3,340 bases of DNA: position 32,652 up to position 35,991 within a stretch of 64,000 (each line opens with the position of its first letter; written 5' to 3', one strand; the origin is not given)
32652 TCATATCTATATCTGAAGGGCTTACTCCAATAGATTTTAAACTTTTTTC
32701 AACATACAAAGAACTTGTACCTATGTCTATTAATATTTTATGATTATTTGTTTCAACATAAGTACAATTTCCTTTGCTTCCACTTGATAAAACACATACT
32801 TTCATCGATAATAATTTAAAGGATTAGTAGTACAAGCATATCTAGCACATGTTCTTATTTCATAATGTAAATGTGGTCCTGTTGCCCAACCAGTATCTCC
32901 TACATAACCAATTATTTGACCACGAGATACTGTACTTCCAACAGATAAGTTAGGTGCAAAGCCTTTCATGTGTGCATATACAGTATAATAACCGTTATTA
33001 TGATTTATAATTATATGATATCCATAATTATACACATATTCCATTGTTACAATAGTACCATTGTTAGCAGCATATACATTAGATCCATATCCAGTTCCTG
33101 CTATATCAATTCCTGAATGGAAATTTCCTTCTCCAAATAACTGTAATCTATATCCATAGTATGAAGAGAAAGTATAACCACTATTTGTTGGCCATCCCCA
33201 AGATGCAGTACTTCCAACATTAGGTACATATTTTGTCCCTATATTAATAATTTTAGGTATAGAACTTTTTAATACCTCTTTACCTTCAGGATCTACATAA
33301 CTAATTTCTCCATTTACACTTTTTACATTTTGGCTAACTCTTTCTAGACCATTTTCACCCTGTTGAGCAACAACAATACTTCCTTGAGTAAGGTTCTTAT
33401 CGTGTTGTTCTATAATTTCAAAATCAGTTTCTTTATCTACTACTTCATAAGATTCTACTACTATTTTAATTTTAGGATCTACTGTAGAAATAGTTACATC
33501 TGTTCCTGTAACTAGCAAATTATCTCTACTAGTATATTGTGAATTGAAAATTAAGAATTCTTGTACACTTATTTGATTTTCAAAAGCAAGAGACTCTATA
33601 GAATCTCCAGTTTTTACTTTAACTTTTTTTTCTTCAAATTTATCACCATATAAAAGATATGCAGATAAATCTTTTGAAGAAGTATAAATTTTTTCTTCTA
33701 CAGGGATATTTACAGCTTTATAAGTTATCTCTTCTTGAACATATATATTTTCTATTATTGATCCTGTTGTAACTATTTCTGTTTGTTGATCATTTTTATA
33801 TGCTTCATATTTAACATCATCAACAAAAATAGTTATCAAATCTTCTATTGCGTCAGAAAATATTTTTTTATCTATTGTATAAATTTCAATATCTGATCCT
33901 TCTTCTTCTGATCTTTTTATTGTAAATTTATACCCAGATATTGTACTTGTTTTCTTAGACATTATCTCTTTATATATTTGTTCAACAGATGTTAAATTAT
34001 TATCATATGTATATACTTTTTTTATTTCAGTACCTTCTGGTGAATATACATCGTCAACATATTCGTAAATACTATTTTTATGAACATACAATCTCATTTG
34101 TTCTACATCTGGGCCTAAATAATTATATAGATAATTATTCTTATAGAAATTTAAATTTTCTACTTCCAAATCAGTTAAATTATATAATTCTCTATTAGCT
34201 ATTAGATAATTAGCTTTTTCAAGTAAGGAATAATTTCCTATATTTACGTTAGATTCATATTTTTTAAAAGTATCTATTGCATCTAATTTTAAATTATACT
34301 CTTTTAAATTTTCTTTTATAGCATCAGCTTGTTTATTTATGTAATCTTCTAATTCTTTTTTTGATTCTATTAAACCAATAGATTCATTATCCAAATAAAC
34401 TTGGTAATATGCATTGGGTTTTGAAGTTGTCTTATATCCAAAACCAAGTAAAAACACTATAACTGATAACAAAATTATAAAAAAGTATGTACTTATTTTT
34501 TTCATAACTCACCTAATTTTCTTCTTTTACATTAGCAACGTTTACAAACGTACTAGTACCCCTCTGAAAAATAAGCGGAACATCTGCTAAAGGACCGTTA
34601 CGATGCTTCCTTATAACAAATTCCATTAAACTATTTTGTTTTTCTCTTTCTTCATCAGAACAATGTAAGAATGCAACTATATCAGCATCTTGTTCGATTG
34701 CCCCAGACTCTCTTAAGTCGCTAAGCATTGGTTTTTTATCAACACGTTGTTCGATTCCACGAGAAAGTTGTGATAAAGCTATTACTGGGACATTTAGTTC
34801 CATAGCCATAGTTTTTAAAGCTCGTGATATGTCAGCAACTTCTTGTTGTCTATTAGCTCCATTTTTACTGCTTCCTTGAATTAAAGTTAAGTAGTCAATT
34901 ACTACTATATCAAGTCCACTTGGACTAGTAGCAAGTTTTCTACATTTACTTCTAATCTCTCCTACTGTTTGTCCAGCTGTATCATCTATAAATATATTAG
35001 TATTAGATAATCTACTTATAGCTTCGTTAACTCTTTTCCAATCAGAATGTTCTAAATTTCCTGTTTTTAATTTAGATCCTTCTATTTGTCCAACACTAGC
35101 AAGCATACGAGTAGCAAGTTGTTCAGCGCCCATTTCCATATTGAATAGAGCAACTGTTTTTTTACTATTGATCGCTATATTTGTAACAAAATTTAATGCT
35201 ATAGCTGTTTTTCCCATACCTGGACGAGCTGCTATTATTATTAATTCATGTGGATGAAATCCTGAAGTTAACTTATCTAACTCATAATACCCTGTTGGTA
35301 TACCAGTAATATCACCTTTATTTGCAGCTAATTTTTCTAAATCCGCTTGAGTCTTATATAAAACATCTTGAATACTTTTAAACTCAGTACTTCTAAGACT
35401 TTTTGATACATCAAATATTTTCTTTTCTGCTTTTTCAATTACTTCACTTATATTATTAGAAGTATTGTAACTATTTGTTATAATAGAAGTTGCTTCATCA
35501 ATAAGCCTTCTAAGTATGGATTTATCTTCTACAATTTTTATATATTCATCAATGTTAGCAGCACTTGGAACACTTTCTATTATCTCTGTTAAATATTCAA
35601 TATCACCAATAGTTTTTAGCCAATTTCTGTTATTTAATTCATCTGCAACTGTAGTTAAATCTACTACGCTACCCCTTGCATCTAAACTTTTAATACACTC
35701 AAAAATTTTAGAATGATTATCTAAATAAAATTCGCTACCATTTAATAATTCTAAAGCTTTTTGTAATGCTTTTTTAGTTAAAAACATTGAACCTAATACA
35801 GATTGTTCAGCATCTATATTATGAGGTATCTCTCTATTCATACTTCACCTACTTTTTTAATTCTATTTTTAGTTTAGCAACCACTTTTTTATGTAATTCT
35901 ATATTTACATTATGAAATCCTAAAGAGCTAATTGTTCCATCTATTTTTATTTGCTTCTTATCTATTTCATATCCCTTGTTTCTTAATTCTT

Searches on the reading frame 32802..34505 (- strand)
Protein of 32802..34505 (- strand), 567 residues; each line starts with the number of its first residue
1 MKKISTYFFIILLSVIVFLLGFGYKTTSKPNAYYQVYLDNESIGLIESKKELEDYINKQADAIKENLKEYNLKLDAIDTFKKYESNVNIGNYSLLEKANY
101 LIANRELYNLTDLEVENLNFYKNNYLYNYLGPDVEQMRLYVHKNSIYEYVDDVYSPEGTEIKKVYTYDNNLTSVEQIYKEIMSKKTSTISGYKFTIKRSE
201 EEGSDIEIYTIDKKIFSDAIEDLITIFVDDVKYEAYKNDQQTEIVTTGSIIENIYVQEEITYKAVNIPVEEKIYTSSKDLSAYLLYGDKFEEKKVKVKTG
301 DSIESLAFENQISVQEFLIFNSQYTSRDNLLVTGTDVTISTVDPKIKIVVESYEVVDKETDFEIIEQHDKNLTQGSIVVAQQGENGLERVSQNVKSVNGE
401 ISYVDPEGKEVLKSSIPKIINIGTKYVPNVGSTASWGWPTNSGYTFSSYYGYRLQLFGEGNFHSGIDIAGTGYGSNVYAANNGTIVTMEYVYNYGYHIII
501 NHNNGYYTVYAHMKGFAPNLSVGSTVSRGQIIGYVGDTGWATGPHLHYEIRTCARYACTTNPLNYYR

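Call 68: search_protein_families(library=pfam, proteins=[window:32802-34505:-], max_evalue=0.00001)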
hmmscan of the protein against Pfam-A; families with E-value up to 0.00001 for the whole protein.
window:32802-34505:- (567 aa): 2 families
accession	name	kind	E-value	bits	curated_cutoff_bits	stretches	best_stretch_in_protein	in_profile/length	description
PF01551.29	Peptidase_M23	-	4.8e-28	97.6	28.7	1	462-552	2-89/96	Peptidase family M23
PF07501.17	G5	-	2e-10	41.2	23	1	353-425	3-75/75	G5 domain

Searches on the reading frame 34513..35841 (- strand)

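Call 70: search_protein_families(library=pfam, proteins=[window:34513-35841:-], max_evalue=0.00001)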
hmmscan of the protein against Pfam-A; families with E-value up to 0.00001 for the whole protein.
window:34513-35841:- (442 aa): 4 families
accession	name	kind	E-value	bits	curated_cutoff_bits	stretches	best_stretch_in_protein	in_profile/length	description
PF03796.21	DnaB_C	-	7.4e-100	334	27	1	180-434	1-255/255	DnaB-like helicase C terminal domain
PF00772.26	DnaB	-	5.2e-31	107.2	23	1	6-106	3-103/103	DnaB-like helicase N terminal domain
PF13481.12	AAA_25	-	6.4e-13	49.2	27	1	187-359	21-190/195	AAA domain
PF06745.19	ATPase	-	6.5e-06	26.1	26.6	0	181-345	1-154/231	KaiC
